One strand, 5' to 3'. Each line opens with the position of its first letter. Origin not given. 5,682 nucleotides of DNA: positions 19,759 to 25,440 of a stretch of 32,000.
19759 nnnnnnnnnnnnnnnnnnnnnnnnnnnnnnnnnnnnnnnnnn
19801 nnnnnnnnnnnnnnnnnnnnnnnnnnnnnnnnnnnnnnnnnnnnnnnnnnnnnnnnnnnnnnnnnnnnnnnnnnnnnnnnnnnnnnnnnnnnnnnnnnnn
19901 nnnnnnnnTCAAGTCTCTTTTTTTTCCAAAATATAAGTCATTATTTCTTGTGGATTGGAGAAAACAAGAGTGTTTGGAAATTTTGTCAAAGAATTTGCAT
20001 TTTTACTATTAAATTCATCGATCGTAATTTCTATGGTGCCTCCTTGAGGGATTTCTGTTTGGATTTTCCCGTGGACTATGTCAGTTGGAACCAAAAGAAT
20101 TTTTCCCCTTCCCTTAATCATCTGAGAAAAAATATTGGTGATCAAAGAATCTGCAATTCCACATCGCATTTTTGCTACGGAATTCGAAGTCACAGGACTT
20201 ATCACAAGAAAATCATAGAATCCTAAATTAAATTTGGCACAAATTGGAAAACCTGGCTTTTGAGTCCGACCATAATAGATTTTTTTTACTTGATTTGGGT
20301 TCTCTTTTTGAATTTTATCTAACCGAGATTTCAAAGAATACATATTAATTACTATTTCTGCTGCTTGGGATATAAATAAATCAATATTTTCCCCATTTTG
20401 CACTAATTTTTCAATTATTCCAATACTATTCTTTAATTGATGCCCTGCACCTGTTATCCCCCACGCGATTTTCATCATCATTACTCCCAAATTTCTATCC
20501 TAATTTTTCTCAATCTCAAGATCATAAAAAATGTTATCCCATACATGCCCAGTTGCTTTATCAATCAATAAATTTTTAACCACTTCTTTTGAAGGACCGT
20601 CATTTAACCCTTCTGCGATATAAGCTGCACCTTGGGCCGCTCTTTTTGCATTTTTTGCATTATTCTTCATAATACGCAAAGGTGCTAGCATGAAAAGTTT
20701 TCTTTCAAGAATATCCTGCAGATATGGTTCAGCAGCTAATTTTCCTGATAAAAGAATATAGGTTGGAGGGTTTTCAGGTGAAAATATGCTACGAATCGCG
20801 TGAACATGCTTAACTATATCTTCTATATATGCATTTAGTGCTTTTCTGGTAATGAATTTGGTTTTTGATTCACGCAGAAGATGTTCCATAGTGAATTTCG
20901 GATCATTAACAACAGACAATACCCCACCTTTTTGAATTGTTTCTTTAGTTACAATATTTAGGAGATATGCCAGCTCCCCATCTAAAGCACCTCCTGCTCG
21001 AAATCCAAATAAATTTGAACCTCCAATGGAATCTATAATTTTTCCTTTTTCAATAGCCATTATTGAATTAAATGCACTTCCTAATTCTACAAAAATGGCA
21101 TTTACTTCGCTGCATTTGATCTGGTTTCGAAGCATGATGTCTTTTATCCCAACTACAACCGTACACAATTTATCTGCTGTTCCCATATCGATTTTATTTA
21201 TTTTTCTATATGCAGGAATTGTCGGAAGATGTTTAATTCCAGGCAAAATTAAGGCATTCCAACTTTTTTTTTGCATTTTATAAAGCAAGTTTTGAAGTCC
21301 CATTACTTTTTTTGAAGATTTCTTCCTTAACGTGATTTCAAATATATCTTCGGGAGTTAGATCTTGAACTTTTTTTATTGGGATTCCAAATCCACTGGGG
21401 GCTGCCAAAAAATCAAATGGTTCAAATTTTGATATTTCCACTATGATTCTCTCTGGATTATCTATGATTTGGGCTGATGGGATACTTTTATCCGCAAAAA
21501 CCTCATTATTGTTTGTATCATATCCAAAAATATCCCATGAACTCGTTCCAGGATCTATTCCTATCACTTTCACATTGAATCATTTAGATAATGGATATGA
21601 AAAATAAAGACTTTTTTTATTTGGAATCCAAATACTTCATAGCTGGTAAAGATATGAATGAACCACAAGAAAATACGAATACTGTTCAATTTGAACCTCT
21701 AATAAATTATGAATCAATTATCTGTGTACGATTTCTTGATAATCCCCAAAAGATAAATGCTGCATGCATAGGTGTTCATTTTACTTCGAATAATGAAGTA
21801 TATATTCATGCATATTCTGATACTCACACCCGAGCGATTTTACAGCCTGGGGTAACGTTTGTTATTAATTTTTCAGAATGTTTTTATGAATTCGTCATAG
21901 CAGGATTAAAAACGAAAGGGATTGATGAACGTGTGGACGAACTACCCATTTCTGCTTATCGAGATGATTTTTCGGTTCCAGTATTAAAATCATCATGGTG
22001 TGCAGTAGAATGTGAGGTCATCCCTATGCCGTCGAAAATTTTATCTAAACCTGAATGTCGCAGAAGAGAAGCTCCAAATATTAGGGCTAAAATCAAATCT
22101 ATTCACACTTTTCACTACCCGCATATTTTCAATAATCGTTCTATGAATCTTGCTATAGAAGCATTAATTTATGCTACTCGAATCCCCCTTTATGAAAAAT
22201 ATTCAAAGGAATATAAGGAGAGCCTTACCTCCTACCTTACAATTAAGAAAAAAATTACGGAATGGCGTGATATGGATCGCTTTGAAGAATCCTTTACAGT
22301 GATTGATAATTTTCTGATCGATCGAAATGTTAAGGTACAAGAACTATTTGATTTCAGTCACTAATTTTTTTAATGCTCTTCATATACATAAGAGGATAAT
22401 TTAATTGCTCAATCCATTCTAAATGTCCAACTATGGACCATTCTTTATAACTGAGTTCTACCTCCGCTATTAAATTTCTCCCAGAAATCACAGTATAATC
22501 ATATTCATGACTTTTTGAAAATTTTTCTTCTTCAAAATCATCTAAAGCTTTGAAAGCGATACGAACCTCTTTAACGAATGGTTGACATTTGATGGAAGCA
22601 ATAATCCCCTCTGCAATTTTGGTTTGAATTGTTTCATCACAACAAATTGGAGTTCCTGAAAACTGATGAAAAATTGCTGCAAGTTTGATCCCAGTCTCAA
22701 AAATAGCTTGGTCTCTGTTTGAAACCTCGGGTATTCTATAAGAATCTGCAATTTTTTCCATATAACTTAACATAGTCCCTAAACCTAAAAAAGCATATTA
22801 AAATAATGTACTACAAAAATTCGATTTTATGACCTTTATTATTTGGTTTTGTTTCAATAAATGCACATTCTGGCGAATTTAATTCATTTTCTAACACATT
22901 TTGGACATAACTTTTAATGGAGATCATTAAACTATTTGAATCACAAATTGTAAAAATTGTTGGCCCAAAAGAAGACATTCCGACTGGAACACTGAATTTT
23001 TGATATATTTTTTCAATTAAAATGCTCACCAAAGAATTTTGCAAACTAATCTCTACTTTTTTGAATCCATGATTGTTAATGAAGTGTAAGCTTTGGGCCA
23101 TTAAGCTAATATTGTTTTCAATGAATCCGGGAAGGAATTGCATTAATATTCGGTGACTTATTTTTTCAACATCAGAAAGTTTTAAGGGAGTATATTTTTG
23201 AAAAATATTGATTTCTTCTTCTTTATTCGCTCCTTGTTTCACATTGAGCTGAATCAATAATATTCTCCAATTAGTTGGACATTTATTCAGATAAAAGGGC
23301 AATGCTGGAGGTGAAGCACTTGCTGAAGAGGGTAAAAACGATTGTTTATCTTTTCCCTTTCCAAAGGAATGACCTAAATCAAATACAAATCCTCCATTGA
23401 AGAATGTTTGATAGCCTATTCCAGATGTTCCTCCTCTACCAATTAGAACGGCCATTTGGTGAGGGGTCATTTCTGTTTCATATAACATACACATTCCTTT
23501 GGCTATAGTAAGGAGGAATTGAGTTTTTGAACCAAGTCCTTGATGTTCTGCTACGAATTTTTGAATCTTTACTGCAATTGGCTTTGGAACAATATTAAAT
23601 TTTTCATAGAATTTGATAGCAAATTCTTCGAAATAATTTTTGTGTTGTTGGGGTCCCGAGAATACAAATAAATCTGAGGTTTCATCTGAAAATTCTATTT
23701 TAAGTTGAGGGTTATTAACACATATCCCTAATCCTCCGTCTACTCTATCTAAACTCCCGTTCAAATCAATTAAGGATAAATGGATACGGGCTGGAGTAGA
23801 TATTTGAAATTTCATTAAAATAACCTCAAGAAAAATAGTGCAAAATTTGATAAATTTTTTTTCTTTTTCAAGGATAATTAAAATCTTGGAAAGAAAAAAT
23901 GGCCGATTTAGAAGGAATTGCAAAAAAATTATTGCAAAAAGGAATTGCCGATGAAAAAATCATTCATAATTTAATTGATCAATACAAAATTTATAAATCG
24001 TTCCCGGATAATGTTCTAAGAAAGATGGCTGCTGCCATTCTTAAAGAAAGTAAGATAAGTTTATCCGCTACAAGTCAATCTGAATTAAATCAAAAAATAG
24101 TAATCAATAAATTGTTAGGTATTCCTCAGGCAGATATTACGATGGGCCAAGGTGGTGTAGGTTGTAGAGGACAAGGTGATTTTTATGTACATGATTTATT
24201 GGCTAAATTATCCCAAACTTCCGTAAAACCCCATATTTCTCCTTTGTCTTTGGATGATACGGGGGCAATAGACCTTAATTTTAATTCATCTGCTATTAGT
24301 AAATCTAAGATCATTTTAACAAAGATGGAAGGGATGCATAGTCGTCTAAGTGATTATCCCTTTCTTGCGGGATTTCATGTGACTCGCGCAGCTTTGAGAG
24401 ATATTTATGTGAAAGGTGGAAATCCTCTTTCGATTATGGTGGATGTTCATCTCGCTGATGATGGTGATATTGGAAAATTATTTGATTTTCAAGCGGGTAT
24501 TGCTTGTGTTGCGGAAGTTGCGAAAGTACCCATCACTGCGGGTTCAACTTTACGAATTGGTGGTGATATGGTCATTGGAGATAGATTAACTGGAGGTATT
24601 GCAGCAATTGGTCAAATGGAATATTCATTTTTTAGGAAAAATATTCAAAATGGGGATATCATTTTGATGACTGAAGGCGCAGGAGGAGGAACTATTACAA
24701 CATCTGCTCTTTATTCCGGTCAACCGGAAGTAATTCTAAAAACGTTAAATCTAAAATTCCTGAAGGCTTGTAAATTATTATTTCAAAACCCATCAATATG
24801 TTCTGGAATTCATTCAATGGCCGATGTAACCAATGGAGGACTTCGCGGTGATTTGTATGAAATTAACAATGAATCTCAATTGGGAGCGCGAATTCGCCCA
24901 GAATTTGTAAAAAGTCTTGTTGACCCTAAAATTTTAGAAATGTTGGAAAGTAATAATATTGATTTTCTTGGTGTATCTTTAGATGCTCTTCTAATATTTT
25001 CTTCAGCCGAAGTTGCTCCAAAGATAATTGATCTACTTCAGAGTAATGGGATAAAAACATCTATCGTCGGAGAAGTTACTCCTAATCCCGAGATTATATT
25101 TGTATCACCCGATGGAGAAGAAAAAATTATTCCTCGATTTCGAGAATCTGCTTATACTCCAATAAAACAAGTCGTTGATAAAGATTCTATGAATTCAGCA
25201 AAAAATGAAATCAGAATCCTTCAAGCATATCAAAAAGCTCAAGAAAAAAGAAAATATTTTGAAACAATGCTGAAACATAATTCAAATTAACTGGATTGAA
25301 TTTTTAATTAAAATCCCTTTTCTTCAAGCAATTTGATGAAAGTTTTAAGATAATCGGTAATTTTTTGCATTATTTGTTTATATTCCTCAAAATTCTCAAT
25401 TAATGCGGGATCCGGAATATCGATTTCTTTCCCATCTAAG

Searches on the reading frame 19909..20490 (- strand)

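Call 9: search_protein_families(library=pfam, proteins=[window:19909-20490:-], max_evalue=0.001)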
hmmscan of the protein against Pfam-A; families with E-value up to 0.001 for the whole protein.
window:19909-20490:- (193 aa): 1 family
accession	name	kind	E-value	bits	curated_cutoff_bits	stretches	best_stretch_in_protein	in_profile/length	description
PF02441.25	Flavoprotein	-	1.1e-22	80.9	22.7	1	6-152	1-113/162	Flavoprotein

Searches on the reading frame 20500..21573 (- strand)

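Call 9: search_protein_families(library=pfam, proteins=[window:20500-21573:-], max_evalue=0.001)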
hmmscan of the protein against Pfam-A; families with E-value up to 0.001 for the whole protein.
window:20500-21573:- (357 aa): 1 family
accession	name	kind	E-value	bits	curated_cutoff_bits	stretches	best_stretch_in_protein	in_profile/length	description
PF07318.18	DUF1464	-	1.7e-81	274.4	23.5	1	5-347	1-324/327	Protein of unknown function (DUF1464)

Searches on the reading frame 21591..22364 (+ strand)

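Call 9: search_protein_families(library=pfam, proteins=[window:21591-22364:+], max_evalue=0.001)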
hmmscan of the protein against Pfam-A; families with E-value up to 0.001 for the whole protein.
window:21591-22364:+ (257 aa): 1 family
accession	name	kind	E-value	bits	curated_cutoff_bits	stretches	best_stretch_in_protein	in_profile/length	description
PF04289.18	DUF447_N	-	0.00023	21.5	24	1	51-145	9-93/114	Protein of unknown function (DUF447) N-terminal domain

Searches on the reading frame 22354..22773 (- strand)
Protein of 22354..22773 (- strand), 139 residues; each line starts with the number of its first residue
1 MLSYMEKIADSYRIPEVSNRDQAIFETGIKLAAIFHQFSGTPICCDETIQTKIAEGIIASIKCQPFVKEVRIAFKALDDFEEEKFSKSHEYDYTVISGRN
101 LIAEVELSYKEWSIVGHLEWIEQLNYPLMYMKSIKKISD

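Call 9: search_protein_families(library=pfam, proteins=[window:22354-22773:-], max_evalue=0.001)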
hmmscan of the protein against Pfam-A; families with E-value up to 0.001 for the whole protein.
window:22354-22773:- (139 aa): 1 family
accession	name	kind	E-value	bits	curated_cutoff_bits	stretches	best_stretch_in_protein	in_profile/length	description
PF04038.17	DHNA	-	1.5e-26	93.5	25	1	18-131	1-107/108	Dihydroneopterin aldolase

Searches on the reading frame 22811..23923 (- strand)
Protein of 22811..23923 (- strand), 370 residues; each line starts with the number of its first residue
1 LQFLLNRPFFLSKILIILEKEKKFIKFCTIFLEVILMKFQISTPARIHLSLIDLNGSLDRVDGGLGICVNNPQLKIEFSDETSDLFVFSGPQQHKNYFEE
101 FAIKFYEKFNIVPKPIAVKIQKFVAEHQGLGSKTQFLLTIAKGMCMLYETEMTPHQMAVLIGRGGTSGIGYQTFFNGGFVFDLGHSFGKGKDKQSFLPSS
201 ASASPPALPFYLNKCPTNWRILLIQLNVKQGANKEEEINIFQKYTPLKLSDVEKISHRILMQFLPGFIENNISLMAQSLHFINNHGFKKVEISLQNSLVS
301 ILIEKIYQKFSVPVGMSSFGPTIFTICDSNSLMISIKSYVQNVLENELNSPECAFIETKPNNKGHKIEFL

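Call 9: search_protein_families(library=pfam, proteins=[window:22811-23923:-], max_evalue=0.001)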
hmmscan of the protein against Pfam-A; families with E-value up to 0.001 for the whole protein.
window:22811-23923:- (370 aa): 1 family
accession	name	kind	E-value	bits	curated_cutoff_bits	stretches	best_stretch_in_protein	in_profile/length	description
PF00288.32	GHMP_kinases_N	-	0.00026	21.6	22.3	1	96-170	1-78/87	GHMP kinases N terminal domain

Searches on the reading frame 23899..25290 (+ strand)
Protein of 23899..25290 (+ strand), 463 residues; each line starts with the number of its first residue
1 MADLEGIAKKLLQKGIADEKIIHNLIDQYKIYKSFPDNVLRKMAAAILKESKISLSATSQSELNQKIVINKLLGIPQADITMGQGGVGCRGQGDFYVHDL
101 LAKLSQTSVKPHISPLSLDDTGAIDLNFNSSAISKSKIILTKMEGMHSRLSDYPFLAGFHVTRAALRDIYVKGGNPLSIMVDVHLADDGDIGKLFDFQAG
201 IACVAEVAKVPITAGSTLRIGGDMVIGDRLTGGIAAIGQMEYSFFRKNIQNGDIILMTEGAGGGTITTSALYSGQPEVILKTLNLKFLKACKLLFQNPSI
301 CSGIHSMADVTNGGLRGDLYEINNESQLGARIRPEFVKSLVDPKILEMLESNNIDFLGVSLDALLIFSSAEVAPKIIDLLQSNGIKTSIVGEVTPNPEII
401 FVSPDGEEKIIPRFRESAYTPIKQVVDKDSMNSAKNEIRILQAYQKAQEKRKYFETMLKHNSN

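Call 9: search_protein_families(library=pfam, proteins=[window:23899-25290:+], max_evalue=0.001)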
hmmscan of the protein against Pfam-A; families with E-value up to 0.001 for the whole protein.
window:23899-25290:+ (463 aa): 2 families
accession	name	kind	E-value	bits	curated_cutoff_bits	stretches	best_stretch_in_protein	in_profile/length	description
PF02769.27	AIRS_C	-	3.6e-14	53.6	23.1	1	251-399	2-151/156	AIR synthase related protein, C-terminal domain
PF00586.29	AIRS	-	1.5e-06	29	24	1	133-238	9-110/112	AIR synthase related protein, N-terminal domain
